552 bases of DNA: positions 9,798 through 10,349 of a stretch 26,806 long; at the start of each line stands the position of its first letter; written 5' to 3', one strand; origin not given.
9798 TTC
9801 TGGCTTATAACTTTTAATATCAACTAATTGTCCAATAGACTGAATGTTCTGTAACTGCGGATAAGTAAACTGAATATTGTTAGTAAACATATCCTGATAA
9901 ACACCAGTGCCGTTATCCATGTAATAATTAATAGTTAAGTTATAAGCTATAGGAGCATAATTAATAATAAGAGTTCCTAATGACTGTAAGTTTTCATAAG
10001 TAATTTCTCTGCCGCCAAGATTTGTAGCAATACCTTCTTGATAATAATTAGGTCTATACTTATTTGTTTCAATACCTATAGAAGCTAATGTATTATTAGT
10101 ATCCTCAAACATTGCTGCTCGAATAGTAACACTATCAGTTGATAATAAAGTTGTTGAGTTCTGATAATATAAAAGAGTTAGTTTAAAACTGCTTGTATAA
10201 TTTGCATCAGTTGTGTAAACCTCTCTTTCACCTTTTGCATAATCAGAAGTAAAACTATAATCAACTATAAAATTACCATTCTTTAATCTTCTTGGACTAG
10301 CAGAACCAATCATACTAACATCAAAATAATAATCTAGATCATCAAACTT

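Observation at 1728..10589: A single 2,953-codon tail-tip gene occupies one third of a 26.7-kb phage genome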

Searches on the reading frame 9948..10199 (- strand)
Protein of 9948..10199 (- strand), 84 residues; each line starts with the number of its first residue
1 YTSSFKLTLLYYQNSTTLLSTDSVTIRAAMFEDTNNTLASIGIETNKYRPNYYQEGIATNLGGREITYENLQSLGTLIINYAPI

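Call 49: search_solved_structures(query=A4, max_evalue=10, show_alignments=2)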
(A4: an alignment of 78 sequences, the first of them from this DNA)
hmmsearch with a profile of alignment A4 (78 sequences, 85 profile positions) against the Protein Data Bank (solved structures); distinct sequences matched with E-value up to 10: 4.
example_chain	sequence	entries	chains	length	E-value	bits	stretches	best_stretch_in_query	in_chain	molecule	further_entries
5adx_K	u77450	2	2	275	0.054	17.2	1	6-74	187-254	CAPPING PROTEIN (ACTIN FILAMENT) MUSCLE Z-LINE, ALPHA 1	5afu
30dr_K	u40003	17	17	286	0.059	17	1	6-74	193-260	Capping protein (Actin filament) muscle Z-line, alpha 1 | F-actin-capping protein subunit alpha-1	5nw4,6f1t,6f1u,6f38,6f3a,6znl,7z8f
9myj_A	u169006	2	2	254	3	11.6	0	22-61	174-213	Gliding motility protein GldN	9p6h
7pvh_A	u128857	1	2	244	3.8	11.3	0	22-59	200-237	Por secretion system protein porN/gldN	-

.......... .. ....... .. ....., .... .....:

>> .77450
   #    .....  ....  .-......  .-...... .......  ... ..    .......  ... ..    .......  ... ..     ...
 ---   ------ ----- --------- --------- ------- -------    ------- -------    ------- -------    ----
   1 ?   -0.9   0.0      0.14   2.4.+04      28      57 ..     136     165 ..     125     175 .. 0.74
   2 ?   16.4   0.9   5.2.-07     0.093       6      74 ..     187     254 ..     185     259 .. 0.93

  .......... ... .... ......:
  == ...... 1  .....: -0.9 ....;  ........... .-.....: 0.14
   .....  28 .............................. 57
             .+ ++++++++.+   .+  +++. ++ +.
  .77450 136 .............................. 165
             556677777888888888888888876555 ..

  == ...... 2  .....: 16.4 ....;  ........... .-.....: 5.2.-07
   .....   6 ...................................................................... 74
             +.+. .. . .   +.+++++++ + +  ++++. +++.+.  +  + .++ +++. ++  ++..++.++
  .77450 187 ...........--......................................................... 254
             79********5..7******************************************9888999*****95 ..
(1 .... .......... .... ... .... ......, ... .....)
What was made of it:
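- On MucBP (PF06458) / Flg_new (PF09479) / Flg_new_2 (PF18998) repeats: No PDB sequence match (call 49).
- Tried and rejected: A 78-unit profile against PDB gave only chance-level hits, to actin-capping protein at E 0.05 (call 49).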

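Call 50: search_protein_families(library=pfam, alignment_id=A4, max_evalue=1)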
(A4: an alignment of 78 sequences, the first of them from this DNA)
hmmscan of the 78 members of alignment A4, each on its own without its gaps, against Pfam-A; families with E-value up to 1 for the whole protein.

A. member 1, seq(84 aa): 0 families

B. families by the number of members that match (of 78 scanned): 20 families
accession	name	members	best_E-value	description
PF17482.7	Phage_sheath_1C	1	0.014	Phage tail sheath C-terminal domain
PF03072.19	DUF237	1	0.018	Domain of unknown function (DUF237)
PF21190.3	Bbp16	1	0.026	Bbp16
PF14339.12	DUF4394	1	0.026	Domain of unknown function (DUF4394)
PF01471.23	PG_binding_1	1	0.027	Putative peptidoglycan binding domain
PF10206.14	WRW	1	0.027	Mitochondrial F1F0-ATP synthase, subunit f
PF17957.7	Big_7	1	0.042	Bacterial Ig domain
PF14528.11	LAGLIDADG_3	1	0.056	LAGLIDADG-like domain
PF19970.4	VMAP-M9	1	0.076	vWA-MoxR associated protein middle region (VMAP-M) 9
PF16167.10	DUF4871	1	0.11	Domain of unknown function (DUF4871)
PF25699.1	AcrF8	1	0.12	Anti-CRISPR protein AcrF8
PF18678.6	AOC_like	1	0.13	Allene oxide cyclase barrel like domain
PF11858.14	DUF3378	1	0.14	Domain of unknown function (DUF3378)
PF02876.24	Stap_Strp_tox_C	1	0.15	Staphylococcal/Streptococcal toxin, beta-grasp domain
PF05526.16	R_equi_Vir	1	0.15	Rhodococcus equi virulence-associated protein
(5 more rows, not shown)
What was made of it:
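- On MucBP (PF06458) / Flg_new (PF09479) / Flg_new_2 (PF18998) repeats: 0 of 78 units match at E up to 1 (call 50).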
